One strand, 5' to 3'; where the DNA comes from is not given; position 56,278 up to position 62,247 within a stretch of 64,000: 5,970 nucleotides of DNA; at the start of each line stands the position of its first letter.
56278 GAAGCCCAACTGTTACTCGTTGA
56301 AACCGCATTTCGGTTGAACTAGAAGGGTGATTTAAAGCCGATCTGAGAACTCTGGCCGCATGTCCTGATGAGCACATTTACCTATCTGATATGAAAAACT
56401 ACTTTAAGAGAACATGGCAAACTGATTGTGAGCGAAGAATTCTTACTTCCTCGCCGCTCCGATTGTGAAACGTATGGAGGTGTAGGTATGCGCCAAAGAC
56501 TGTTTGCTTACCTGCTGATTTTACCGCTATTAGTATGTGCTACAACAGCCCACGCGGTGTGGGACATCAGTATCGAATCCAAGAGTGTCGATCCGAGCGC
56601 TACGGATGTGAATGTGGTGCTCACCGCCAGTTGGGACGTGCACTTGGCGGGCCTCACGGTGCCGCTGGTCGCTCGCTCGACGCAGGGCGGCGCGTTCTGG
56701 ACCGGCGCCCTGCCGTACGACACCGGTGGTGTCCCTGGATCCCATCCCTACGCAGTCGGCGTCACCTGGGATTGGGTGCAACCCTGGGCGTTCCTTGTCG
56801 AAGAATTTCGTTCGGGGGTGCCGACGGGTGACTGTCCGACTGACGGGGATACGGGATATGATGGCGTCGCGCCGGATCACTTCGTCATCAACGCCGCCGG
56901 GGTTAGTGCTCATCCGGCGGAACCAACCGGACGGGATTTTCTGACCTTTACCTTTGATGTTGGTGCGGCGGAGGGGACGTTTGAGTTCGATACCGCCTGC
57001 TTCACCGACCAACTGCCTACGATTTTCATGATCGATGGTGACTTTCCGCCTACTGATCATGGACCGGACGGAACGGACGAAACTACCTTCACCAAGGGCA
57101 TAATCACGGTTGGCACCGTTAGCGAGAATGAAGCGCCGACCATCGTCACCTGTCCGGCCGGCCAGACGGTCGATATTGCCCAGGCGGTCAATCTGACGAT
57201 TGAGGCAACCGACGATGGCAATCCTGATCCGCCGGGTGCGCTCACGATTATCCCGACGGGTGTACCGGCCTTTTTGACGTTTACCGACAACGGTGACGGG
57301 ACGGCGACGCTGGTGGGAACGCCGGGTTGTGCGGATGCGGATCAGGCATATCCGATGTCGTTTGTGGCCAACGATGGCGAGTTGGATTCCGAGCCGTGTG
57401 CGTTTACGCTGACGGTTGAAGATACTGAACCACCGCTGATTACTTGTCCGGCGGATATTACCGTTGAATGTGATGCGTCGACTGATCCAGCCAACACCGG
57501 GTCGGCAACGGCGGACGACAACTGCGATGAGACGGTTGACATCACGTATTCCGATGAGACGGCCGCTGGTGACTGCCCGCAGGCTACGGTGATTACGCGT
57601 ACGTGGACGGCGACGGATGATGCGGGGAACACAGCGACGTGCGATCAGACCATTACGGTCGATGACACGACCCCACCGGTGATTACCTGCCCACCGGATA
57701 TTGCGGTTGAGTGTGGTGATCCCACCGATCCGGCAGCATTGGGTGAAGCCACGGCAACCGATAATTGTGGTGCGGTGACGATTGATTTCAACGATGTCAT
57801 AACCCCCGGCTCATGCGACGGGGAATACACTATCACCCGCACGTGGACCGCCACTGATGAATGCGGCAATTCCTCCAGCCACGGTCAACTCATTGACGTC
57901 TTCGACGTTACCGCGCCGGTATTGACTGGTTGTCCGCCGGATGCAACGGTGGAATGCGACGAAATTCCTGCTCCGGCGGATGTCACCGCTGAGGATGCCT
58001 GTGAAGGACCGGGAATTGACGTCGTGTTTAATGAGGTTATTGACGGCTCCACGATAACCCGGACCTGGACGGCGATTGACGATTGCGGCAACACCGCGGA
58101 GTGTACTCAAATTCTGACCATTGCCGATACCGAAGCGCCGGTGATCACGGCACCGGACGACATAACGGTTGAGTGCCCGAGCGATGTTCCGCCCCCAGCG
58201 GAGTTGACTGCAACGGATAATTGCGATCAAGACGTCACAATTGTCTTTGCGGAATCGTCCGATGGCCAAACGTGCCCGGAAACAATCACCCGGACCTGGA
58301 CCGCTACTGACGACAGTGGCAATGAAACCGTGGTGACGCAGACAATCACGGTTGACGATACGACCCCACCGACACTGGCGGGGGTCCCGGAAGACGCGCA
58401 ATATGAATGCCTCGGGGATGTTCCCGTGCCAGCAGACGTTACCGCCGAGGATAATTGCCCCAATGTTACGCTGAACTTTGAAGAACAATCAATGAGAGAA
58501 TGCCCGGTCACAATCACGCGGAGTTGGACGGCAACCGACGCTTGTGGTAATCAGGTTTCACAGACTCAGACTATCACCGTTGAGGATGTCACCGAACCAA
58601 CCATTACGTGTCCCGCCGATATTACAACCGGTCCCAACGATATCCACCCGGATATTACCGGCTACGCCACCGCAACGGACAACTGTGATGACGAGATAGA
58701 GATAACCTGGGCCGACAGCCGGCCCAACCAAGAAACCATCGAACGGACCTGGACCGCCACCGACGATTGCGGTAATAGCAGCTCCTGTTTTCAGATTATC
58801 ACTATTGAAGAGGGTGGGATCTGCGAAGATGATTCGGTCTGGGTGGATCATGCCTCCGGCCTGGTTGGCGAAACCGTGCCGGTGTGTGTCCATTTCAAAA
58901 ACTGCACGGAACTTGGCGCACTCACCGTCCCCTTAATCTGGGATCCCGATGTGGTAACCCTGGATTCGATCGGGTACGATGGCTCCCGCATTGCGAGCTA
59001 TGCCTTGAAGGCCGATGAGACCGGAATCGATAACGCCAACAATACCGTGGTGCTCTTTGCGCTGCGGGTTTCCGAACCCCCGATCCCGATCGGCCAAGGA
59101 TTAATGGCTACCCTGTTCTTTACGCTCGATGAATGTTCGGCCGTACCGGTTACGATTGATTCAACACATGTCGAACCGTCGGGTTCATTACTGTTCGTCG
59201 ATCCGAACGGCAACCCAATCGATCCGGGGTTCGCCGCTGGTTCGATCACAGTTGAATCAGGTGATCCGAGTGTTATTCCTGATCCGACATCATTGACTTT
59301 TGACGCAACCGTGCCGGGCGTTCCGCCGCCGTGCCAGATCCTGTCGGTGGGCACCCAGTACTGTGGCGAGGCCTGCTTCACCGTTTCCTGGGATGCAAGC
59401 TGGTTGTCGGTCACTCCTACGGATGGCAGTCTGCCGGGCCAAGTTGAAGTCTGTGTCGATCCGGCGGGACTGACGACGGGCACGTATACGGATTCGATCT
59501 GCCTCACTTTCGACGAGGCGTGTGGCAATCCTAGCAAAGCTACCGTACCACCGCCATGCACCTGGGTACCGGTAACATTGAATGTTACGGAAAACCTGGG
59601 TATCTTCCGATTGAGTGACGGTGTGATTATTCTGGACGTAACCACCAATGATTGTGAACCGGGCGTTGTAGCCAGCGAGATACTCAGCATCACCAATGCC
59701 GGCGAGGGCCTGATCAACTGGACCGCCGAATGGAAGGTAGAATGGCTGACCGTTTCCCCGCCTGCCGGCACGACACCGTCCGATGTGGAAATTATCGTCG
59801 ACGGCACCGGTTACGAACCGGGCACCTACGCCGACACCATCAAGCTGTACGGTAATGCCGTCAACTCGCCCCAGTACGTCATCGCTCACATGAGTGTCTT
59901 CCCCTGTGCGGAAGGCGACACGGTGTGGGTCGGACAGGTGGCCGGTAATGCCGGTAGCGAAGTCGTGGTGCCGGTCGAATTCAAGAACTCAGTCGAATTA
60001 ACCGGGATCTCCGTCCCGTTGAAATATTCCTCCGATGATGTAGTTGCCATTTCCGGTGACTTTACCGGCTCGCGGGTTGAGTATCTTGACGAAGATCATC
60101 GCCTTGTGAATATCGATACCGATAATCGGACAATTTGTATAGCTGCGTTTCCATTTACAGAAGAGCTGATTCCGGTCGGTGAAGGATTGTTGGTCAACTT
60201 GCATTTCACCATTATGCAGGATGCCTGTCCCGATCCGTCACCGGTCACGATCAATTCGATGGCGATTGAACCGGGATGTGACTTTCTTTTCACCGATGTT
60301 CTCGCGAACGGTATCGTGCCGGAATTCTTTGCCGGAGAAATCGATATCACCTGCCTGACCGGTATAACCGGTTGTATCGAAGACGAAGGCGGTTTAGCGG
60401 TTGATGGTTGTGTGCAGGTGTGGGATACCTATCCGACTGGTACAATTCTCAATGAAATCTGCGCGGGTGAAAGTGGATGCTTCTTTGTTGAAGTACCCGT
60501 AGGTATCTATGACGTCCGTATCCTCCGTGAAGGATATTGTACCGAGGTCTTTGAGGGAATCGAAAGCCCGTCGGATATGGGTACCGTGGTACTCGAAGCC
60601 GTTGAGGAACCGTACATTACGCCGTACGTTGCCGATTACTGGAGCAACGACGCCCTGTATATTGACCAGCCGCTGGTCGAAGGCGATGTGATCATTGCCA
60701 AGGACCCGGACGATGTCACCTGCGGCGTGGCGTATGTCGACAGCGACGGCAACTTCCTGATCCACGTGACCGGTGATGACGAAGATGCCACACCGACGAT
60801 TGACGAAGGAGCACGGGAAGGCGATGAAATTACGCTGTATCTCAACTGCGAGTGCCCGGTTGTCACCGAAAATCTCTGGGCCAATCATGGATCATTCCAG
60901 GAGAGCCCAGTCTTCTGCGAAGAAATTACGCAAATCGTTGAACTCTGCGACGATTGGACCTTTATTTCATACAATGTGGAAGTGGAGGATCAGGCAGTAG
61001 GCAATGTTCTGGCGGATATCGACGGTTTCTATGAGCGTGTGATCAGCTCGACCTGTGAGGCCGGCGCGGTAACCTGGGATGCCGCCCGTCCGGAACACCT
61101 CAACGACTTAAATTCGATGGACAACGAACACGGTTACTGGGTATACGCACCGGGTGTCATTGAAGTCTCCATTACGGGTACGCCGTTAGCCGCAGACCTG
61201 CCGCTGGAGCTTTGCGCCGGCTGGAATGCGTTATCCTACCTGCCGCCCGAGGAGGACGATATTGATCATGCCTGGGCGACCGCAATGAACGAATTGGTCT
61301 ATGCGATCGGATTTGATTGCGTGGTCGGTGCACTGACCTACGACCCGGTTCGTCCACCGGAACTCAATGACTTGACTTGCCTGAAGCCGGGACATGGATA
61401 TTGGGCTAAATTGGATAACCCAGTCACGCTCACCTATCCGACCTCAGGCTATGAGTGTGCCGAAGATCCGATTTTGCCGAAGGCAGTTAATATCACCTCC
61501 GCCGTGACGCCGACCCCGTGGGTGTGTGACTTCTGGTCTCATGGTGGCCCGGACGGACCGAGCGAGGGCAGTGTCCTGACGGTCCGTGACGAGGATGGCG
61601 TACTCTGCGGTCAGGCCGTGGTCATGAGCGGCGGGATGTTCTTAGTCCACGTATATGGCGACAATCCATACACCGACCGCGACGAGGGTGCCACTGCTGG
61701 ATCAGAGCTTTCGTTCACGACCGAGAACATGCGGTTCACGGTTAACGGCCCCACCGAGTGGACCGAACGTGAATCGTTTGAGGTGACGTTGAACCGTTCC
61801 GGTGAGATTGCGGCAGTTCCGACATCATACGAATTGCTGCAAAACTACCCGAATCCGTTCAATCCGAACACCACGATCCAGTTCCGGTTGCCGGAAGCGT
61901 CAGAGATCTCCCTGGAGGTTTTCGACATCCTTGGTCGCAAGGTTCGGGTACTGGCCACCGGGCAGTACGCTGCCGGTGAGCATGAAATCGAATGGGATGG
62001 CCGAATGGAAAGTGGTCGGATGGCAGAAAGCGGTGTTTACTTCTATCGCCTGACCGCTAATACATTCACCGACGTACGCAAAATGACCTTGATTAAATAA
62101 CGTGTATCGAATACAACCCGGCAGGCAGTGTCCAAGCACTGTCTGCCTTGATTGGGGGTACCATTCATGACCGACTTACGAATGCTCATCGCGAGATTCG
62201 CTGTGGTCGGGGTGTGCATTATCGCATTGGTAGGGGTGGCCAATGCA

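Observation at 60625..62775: Novel ~75-aa module (consensus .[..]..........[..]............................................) present twice in the giant protein and once in the neighbouring T9SS protein.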

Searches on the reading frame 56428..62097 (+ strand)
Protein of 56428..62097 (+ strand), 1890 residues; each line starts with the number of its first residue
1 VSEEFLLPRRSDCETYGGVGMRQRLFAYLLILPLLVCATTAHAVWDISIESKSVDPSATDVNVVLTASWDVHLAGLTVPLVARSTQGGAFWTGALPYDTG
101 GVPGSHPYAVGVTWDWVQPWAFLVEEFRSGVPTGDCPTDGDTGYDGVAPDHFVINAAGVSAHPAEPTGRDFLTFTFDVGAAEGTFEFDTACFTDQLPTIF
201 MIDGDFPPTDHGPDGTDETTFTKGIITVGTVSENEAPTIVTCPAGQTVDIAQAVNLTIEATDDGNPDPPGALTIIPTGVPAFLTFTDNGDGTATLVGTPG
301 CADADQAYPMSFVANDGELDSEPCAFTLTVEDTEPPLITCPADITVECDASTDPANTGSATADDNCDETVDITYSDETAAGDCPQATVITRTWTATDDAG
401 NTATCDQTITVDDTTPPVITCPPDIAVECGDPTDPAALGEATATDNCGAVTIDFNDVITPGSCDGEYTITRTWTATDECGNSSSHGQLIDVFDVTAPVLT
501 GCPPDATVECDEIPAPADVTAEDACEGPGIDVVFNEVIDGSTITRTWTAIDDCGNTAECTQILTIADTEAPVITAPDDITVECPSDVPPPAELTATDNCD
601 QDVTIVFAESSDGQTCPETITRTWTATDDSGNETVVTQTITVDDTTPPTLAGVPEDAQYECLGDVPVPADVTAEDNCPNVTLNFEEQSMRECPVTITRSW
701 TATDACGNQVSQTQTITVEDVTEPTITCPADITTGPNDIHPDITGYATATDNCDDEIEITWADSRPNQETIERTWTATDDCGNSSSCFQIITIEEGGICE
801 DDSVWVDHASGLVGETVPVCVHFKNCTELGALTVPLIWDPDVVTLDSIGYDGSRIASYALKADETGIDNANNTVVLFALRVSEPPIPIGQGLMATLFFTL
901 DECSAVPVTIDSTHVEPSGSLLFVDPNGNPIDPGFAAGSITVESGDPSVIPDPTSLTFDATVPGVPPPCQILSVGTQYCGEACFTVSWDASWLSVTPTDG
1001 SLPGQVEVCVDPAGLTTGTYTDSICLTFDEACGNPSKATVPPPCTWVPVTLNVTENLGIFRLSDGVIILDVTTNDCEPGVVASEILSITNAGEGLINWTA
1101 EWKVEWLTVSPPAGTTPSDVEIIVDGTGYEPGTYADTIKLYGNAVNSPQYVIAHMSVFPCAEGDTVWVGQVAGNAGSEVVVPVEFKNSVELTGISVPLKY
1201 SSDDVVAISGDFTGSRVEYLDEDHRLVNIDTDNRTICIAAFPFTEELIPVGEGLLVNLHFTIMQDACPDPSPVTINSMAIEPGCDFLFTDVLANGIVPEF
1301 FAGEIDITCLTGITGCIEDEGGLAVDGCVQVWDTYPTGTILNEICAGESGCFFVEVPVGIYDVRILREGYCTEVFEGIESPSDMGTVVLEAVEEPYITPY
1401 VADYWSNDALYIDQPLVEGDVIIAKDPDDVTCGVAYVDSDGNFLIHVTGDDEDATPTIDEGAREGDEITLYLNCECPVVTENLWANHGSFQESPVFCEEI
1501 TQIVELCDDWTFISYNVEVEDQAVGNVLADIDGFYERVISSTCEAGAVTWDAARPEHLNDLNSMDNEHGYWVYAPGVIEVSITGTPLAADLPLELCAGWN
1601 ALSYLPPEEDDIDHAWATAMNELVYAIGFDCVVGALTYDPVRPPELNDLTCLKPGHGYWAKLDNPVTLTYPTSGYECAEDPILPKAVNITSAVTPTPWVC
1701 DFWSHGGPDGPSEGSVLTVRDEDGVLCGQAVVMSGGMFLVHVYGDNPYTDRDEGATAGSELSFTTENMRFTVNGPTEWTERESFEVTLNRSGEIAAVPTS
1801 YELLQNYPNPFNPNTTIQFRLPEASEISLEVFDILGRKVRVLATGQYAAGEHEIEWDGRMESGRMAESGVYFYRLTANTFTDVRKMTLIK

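Call 6: search_protein_families(library=pfam, proteins=[window:56428-62097:+], max_evalue=1)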
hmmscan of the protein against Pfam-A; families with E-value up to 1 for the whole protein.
window:56428-62097:+ (1890 aa): 10 families
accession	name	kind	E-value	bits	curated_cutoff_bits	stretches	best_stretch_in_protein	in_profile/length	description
PF23237.1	HYR_4C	-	6.6e-41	138.8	27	6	572-642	2-73/73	HYR-like domain with 4 cysteines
PF19190.6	BACON_2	-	1.8e-10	41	25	2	1085-1137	22-78/94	Viral BACON domain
PF13860.13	FlgD_ig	-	3.4e-10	40.2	27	1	1815-1878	12-76/79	FlgD Ig-like domain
PF00963.24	Cohesin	-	8.1e-09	36.2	24.1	2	806-942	5-139/139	Cohesin domain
PF18962.6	Por_Secre_tail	-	4.1e-06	27.4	27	1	1807-1886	2-73/75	Secretion system C-terminal sorting domain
PF05345.18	He_PIG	-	0.00083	20.2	24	1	236-330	1-95/96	Putative Ig domain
PF13585.12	CHU_C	-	0.00097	19.7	27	1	1821-1878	23-73/86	CHU_C Type IX secretion signal domain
PF02494.22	HYR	-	0.0013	19.5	21.7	2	332-411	2-81/81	HYR domain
PF22076.2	Cep192_D6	-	0.0094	16.6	35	1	953-1012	8-68/101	Cep192 domain 6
PF17936.7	Big_6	-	0.72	10.6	27.6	0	1713-1742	23-52/83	Bacterial Ig domain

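Call 12: search_protein_families(library=ncbifam, proteins=[window:56428-62097:+], max_evalue=10)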
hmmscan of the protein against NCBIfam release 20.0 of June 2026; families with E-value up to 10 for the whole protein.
window:56428-62097:+ (1890 aa): 10 families
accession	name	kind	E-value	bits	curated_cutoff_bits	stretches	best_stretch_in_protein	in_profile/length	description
NF033707.1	T9SS_sortase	equivalog_domain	9.7e-10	36.7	420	1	1803-1882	998-1082/1095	type IX secretion system sortase PorU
TIGR04183.1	Por_Secre_tail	domain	1.3e-09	37.9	23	1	1807-1886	2-69/72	T9SS type A sorting domain-containing protein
NF033932.1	LapB_rpt_80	domain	2.6e-09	37.2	45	2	546-582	6-43/83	LapB repeat-containing protein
NF052323.1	T9SSA_dep_M6i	equivalog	7.8e-08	30.7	600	1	1806-1890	960-1038/1043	T9SS-dependent M6-like inactivated metalloprotease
NF005176.1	PRK06655.1-1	equivalog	2.3e-06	27.6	230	1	1822-1879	94-151/197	flagellar hook assembly protein FlgD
NF038113.1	T9SSA_dep_M36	equivalog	0.00067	17.9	885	1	1799-1885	788-865/869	T9SS-dependent M36 family metallopeptidase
NF009276.0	PRK12633.1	equivalog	0.0015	18.3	383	1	1823-1878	127-182/234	flagellar basal body rod modification protein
NF009277.0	PRK12634.1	equivalog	0.011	15.9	333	1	1823-1878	120-173/221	flagellar basal body rod modification protein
NF009452.0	PRK12812.1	equivalog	0.11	11.7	258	1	1826-1876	153-205/289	flagellar basal body rod modification protein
NF053608.1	Lsa66_OmpA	equivalog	0.28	9.6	700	1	1851-1877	312-338/581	fibronectin-binding adhesin Lsa66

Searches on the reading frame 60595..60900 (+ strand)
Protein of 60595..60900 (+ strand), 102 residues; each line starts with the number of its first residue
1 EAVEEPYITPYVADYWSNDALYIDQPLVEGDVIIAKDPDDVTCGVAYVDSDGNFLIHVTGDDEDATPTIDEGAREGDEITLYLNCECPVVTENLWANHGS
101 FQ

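Call 11: search_protein_families(library=pfam, proteins=[window:60595-60900:+], max_evalue=10)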
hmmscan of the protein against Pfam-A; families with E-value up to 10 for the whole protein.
window:60595-60900:+ (102 aa): 1 family
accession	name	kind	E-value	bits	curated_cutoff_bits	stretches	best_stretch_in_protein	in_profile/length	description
PF17936.7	Big_6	-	0.088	13.5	27.6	1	31-65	25-59/83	Bacterial Ig domain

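Call 12: search_protein_families(library=ncbifam, proteins=[window:60595-60900:+], max_evalue=10)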
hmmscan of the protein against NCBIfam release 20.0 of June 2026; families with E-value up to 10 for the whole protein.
window:60595-60900:+ (102 aa): 0 families

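Call 13: find_homologous_proteins(query=A1, max_evalue=0.001)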
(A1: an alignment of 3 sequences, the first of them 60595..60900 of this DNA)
Query A1 (3 sequences) (102 aa, profile of the alignment): 1 proteins with E <= 0.001 among 102 candidates.
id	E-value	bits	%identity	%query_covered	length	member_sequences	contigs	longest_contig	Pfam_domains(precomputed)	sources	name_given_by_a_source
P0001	3.4e-12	64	39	92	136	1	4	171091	-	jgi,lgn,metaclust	metaclust:\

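Call 17: find_encoding_contigs(protein=P0001, flank=8000, max_places=4)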
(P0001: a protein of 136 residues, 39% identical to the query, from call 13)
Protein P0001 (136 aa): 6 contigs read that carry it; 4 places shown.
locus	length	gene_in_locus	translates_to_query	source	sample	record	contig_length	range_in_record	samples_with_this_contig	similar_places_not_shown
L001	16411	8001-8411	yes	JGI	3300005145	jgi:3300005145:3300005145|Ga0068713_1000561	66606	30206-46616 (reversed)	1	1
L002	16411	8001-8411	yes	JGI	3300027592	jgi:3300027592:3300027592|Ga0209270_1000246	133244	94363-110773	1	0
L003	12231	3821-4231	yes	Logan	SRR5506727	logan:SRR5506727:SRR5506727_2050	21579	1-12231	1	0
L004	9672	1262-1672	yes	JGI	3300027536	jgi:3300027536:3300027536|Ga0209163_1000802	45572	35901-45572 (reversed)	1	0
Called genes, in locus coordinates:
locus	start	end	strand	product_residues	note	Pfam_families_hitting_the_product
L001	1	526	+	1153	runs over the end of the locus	PF13860:FlgD_ig (weak), PF26549:Tricorn_N (faint)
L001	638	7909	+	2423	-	PF00629:MAM (faint), PF20773:InhA-like_MAM, PF21471:Reelin_subrepeat-B (weak), PF00041:fn3 (weak), PF20773:InhA-like_MAM, PF02369:Big_1 (weak), PF18884:TSP3_bac (weak)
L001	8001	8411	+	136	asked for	-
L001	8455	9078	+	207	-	-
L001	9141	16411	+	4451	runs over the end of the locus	-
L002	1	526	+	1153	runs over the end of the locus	PF13860:FlgD_ig (weak), PF26549:Tricorn_N (faint)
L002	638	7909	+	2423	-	PF00629:MAM (faint), PF20773:InhA-like_MAM, PF21471:Reelin_subrepeat-B (weak), PF00041:fn3 (weak), PF20773:InhA-like_MAM, PF02369:Big_1 (weak), PF18884:TSP3_bac (weak)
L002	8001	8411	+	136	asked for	-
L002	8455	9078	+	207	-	-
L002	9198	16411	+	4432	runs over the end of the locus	-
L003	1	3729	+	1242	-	?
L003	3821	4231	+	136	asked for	-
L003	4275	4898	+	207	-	-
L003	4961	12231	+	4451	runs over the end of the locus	-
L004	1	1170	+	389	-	?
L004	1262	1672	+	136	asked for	-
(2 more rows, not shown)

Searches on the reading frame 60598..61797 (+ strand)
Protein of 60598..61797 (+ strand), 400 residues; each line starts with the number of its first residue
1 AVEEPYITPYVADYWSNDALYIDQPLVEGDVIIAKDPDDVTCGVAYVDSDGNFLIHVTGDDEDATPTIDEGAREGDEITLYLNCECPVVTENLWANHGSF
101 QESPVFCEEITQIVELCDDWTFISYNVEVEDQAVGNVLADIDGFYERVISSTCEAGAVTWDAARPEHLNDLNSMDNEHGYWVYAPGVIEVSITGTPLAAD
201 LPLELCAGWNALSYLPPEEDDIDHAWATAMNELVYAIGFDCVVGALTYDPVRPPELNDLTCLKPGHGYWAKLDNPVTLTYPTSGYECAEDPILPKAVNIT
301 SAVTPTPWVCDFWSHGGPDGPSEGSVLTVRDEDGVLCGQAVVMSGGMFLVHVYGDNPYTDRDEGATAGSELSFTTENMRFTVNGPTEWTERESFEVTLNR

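Call 66: predict_structure(alignment_id=A4)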
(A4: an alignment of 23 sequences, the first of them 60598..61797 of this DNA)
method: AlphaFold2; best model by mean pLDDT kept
length: 400 residues; sequences in the alignment: 23
mean_pLDDT: 92.7   pTM: 0.77
mean pLDDT of the five models: 92.7, 92.5, 92.2, 92.0, 91.7
residues with pLDDT >= 90: 333; 70-90: 55; 50-70: 9; < 50: 3
segments of 3 or more residues with pLDDT < 50: 296-298
pLDDT, mean of each block of 10 residues (from residue 1): 89 97 90 96 95 97 91 97 93 97 91 93 95 96 95 92 95 96 94 92 96 94 96 96 92 93 96 97 83 52 87 93 94 95 93 91 94 93 95 95
secondary structure, 60 per line:
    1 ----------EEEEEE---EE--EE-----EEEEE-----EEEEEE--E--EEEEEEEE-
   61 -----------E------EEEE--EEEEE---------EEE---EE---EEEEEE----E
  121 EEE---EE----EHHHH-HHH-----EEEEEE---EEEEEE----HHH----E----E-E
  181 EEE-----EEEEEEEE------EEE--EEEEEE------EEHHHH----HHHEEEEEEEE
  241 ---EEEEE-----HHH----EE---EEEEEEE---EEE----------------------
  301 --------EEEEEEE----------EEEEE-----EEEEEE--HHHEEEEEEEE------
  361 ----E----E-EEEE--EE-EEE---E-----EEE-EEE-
elements in order: E11-16 E31-35 E41-46 E52-59 E79-82 E85-89 E99-101 E110-115 E120-123 H134-137 E147-152 E156-161 E180-183 E189-196 E203-205 E208-213 H222-225 E233-240 E244-248 E266-272 E276-278 E309-315 E326-330 E336-341 E347-354 E372-375 E381-383 E393-395 E397-399
